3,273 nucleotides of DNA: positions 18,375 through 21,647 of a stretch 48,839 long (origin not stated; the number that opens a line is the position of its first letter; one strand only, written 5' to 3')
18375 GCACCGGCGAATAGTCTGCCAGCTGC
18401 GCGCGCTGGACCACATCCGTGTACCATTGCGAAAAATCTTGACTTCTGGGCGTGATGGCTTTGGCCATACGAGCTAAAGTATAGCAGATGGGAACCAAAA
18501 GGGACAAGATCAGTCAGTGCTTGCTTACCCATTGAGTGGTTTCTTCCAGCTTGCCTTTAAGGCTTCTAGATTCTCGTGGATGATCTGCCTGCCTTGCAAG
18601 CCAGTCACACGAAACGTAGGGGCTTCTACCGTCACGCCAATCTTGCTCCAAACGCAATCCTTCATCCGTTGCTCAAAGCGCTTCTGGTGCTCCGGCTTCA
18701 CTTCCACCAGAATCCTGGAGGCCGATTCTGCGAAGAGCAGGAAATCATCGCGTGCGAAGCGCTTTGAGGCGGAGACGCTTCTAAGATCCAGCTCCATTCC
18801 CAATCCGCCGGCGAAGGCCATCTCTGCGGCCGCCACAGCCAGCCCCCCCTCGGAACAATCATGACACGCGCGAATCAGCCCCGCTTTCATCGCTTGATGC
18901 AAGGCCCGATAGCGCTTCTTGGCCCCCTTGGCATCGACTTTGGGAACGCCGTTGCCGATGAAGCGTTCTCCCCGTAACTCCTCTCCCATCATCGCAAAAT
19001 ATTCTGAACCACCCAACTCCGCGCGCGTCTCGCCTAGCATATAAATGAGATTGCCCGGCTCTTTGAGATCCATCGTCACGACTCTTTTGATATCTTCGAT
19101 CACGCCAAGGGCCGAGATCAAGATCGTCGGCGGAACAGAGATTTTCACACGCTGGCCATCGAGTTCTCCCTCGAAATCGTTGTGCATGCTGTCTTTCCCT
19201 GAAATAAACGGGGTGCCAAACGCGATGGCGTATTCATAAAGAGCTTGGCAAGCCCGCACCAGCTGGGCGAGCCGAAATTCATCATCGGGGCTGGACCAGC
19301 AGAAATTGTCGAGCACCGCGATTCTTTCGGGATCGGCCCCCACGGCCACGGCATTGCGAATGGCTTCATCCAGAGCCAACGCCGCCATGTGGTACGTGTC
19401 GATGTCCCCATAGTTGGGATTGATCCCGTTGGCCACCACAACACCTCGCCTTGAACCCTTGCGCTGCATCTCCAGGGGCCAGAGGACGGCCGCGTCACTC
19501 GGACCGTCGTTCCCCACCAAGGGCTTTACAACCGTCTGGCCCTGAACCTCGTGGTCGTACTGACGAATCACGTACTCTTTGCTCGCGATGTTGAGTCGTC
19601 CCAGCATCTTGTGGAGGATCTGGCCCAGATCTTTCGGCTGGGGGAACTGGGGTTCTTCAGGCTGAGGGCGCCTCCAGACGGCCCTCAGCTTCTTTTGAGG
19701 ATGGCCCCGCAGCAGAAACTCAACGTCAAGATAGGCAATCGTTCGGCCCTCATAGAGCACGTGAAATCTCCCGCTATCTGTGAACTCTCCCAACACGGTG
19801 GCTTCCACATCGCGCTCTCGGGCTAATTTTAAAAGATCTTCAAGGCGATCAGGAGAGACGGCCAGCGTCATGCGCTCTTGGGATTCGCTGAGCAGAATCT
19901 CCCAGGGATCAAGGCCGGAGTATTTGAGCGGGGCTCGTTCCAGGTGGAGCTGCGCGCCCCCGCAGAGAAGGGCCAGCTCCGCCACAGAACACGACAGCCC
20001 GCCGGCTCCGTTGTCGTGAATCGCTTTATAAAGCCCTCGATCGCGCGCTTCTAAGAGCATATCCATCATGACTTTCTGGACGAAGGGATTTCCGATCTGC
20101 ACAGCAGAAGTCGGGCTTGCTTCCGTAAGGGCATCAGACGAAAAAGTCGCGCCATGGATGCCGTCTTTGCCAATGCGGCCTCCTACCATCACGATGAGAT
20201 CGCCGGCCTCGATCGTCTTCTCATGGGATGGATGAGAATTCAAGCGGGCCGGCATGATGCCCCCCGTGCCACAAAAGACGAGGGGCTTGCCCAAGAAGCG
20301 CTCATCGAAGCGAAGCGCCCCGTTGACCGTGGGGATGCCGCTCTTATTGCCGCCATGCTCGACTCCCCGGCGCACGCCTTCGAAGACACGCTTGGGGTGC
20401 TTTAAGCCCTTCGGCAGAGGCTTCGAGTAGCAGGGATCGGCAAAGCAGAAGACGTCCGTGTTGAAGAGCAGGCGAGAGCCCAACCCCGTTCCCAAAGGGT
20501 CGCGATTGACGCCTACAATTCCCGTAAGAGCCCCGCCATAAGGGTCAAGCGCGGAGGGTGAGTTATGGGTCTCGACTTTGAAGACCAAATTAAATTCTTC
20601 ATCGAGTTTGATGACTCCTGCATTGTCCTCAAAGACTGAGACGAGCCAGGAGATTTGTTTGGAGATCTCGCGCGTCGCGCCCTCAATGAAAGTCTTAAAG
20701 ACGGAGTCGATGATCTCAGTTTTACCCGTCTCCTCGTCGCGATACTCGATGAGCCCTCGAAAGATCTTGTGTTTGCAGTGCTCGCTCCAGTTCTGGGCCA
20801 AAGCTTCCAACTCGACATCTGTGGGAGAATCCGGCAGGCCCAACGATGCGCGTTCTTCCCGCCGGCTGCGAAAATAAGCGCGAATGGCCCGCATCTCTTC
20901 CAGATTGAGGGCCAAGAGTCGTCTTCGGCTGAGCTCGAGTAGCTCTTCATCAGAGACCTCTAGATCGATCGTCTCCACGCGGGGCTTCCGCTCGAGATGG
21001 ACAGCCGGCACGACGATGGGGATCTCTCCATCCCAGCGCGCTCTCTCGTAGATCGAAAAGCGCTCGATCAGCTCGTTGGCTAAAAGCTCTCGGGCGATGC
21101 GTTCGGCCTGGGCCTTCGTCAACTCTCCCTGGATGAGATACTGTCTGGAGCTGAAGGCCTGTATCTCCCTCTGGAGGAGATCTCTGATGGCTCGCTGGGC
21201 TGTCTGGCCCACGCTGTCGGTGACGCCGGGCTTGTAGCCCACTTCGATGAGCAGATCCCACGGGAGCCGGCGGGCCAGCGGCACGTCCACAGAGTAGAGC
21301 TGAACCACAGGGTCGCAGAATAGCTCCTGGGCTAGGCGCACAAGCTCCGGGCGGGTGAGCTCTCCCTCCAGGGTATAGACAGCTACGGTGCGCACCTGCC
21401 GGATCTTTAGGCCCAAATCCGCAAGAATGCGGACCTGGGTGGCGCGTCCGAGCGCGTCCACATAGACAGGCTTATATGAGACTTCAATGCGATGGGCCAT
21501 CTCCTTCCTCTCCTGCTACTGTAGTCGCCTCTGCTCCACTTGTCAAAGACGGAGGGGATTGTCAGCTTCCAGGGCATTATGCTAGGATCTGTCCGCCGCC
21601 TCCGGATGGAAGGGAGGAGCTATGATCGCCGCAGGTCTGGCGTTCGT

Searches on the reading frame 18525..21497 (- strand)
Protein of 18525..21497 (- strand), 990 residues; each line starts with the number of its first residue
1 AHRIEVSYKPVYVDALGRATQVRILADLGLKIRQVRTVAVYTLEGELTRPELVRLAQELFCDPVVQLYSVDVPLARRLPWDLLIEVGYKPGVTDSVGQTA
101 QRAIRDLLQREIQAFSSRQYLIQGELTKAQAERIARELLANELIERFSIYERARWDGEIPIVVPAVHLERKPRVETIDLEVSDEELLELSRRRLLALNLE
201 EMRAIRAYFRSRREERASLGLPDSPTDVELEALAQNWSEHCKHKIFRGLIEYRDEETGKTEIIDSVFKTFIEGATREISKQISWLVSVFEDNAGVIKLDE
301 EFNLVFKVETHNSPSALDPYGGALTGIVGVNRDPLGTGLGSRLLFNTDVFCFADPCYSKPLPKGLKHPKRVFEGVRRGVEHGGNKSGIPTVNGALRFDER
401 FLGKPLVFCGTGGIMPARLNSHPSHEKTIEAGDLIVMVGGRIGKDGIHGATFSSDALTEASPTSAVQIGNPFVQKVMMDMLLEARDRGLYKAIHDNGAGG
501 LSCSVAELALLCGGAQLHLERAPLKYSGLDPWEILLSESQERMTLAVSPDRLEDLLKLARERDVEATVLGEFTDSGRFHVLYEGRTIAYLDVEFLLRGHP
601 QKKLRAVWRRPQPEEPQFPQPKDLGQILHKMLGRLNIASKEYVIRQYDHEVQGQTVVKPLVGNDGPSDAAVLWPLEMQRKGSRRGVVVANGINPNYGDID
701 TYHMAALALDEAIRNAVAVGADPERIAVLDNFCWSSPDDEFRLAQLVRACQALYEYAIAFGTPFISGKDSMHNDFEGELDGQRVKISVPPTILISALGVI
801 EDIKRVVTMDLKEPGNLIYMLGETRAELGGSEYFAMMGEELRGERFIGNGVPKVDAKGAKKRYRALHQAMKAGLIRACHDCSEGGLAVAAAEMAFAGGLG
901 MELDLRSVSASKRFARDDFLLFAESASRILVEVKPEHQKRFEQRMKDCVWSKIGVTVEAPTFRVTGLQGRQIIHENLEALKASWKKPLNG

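Call 95: search_protein_families(library=pfam, proteins=[window:18525-21497:-], max_evalue=0.001)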
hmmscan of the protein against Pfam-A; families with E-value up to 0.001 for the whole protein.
window:18525-21497:- (990 aa): 5 families
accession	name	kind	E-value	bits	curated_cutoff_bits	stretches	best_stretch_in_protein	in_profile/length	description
PF02769.27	AIRS_C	-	6.4e-55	186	23.1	2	430-580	1-153/156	AIR synthase related protein, C-terminal domain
PF00586.29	AIRS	-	7.2e-23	81.6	24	2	291-414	2-111/112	AIR synthase related protein, N-terminal domain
PF18072.6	FGAR-AT_linker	-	1.1e-14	55.1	26.6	1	188-244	3-50/50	Formylglycinamide ribonucleotide amidotransferase linker domain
PF02700.19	PurS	-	4.2e-12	46.5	22.2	1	84-149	4-75/77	Phosphoribosylformylglycinamidine (FGAM) synthase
PF22689.1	FGAR-AT_PurM_N-like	-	3.2e-05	24.2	27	1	639-797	1-158/160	FGAR-AT PurM_N-like domain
